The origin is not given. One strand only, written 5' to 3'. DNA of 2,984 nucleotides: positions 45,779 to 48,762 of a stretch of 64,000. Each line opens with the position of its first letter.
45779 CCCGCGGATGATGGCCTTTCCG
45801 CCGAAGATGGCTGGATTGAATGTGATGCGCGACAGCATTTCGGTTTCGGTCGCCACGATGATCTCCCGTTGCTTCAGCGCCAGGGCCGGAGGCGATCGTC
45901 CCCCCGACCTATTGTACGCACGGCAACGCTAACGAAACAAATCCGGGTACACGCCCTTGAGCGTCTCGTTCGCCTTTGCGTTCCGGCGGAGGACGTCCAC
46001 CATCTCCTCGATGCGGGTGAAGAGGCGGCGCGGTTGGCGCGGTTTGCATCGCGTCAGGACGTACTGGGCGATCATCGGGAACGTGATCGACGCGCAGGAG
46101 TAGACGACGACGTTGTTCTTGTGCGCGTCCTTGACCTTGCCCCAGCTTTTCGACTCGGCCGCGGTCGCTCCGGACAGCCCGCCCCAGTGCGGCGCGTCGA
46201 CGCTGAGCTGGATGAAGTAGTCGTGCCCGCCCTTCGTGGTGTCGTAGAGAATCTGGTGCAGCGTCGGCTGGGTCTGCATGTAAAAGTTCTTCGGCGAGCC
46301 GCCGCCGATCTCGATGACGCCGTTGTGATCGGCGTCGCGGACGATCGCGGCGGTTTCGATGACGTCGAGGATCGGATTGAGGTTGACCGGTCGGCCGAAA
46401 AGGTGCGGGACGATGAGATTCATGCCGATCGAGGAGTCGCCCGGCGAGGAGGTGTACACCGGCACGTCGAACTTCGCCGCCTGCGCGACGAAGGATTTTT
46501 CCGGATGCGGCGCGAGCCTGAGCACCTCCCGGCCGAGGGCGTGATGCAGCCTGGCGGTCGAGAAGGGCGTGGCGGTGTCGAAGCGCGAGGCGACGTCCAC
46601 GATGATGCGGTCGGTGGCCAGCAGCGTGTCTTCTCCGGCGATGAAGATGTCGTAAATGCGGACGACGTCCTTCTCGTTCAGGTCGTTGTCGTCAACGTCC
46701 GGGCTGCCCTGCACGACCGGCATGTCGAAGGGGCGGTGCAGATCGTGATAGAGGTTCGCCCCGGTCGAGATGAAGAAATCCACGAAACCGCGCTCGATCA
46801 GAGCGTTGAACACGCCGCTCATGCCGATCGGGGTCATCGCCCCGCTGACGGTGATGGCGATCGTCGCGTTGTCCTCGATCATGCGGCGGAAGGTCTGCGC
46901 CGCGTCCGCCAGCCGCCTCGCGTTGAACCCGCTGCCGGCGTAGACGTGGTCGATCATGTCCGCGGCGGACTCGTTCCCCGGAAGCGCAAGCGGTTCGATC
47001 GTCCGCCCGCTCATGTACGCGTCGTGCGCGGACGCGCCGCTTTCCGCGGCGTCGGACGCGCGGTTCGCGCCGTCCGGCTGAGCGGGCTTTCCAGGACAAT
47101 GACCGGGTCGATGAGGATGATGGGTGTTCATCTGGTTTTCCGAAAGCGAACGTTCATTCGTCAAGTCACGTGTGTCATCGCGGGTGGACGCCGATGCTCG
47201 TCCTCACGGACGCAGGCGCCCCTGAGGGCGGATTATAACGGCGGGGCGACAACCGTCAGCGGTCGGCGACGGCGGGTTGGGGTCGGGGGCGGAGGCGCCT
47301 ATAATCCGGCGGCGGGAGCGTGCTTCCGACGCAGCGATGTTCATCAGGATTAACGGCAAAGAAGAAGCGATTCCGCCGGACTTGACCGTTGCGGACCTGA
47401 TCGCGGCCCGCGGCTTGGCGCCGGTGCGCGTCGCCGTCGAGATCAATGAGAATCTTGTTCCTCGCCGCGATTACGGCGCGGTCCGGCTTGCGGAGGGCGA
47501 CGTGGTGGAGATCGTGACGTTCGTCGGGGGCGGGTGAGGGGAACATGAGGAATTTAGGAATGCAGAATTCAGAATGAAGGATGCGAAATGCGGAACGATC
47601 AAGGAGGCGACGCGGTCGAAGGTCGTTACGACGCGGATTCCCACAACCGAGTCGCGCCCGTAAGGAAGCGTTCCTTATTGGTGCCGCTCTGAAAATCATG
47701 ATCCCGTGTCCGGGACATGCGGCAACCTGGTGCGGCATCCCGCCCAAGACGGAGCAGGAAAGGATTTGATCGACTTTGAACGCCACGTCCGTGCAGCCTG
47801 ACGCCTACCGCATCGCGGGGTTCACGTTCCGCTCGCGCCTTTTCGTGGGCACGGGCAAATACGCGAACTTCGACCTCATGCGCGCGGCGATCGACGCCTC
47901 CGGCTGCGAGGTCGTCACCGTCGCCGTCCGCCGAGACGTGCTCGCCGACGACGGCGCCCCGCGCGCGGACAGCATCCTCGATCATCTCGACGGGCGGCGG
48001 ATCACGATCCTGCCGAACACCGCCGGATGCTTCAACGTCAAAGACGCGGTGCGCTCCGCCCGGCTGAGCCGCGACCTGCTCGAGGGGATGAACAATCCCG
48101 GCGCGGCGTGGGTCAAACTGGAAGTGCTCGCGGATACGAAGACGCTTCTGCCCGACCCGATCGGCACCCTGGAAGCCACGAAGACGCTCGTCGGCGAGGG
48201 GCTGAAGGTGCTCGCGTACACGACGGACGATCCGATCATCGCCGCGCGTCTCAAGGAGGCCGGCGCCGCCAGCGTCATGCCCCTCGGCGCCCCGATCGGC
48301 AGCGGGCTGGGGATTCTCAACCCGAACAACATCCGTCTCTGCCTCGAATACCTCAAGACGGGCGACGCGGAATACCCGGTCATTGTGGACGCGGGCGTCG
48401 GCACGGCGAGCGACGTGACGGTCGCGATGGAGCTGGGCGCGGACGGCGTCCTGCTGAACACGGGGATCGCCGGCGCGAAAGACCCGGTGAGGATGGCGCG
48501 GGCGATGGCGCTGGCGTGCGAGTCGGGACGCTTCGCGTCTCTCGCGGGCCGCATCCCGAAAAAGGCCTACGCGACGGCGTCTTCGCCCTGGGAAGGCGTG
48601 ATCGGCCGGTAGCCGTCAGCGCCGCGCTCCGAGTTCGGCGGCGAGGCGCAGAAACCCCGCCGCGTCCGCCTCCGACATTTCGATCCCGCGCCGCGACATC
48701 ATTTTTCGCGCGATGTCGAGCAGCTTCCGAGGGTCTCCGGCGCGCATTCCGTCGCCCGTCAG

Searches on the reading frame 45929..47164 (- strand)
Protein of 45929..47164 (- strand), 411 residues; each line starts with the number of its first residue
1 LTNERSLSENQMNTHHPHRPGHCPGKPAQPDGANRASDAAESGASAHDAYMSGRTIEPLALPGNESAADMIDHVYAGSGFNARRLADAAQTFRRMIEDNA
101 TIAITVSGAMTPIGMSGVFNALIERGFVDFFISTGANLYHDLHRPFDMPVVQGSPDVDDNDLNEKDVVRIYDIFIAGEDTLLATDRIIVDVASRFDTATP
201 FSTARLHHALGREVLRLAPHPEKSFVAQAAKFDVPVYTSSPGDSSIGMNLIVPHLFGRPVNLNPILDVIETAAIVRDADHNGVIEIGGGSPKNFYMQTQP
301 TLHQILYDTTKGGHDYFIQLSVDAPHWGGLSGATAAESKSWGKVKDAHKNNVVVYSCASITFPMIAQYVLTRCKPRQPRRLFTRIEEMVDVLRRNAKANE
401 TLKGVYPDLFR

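Call 43: search_protein_families(library=pfam, proteins=[window:45929-47164:-], max_evalue=0.001)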
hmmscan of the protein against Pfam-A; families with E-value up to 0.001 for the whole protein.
window:45929-47164:- (411 aa): 1 family
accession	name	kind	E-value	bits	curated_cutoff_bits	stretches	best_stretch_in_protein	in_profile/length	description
PF01916.23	DS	-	1.5e-71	241.4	27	1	75-368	6-287/288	Deoxyhypusine synthase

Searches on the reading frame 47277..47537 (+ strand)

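Call 43: search_protein_families(library=pfam, proteins=[window:47277-47537:+], max_evalue=0.001)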
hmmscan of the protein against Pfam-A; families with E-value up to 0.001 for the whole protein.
window:47277-47537:+ (86 aa): 1 family
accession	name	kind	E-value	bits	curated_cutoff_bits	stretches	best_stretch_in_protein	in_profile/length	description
PF02597.26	ThiS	-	2.9e-12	47.4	22.5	1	24-86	2-76/76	ThiS family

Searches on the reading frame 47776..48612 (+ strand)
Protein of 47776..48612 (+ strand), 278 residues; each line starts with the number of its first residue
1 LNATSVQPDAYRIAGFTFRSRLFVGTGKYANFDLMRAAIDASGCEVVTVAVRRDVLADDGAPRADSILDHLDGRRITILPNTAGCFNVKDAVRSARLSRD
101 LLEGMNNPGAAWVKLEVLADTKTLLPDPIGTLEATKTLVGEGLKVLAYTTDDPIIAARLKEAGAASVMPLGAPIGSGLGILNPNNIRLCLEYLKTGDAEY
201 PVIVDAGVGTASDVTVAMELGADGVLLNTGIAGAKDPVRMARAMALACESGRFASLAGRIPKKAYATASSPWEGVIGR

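Call 43: search_protein_families(library=pfam, proteins=[window:47776-48612:+], max_evalue=0.001)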
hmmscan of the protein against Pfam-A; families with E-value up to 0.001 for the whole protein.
window:47776-48612:+ (278 aa): 2 families
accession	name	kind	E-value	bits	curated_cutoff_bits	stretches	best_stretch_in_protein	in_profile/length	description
PF05690.20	ThiG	-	6.8e-96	320.8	23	1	13-271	2-247/247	Thiazole biosynthesis protein ThiG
PF01070.24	FMN_dh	-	0.00049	19.7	24.9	0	196-227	270-301/350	FMN-dependent dehydrogenase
